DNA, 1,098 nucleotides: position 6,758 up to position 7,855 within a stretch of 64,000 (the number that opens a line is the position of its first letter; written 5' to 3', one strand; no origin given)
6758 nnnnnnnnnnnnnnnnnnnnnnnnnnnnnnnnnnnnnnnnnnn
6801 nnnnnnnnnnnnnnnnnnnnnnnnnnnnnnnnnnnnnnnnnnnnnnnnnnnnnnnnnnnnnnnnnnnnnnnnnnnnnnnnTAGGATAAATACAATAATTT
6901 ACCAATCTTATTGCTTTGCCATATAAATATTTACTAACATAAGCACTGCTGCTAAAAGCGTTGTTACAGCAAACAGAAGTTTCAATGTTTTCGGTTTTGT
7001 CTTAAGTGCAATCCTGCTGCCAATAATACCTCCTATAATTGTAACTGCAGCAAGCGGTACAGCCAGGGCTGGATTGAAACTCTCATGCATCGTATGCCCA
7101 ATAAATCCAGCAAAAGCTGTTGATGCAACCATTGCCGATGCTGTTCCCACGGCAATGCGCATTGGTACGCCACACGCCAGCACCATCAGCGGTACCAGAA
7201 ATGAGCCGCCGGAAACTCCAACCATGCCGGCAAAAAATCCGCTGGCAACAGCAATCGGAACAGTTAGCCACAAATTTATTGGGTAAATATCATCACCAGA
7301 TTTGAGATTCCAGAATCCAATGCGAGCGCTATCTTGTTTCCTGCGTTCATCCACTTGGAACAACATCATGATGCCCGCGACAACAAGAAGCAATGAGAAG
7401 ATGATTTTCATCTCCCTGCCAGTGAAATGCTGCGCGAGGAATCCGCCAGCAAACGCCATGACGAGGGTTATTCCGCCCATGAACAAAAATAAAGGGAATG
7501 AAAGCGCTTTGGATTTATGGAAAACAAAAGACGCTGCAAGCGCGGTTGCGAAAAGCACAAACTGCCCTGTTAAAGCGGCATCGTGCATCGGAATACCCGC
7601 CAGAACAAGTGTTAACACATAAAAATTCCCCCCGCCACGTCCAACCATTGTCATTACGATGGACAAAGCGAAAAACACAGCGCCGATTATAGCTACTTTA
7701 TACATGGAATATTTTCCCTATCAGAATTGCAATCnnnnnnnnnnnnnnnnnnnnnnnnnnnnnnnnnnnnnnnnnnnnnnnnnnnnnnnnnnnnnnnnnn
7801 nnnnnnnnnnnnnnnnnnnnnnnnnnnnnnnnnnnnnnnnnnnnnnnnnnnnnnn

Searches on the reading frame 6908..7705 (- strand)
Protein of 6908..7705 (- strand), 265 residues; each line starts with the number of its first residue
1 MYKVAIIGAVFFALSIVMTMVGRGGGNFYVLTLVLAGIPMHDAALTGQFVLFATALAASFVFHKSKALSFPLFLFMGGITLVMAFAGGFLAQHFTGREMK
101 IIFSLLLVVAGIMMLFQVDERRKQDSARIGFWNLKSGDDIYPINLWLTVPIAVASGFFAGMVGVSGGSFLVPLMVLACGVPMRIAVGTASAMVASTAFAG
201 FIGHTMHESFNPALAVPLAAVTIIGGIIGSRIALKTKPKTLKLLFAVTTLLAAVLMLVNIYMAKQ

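Call 55: search_protein_families(library=pfam, proteins=[window:6908-7705:-], max_evalue=0.0001)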
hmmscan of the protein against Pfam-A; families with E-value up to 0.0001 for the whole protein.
window:6908-7705:- (265 aa): 1 family
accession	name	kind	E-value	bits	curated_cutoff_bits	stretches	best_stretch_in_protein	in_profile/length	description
PF01925.25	TauE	-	4.1e-42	144.9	32.6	1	9-256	3-237/237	Sulfite exporter TauE/SafE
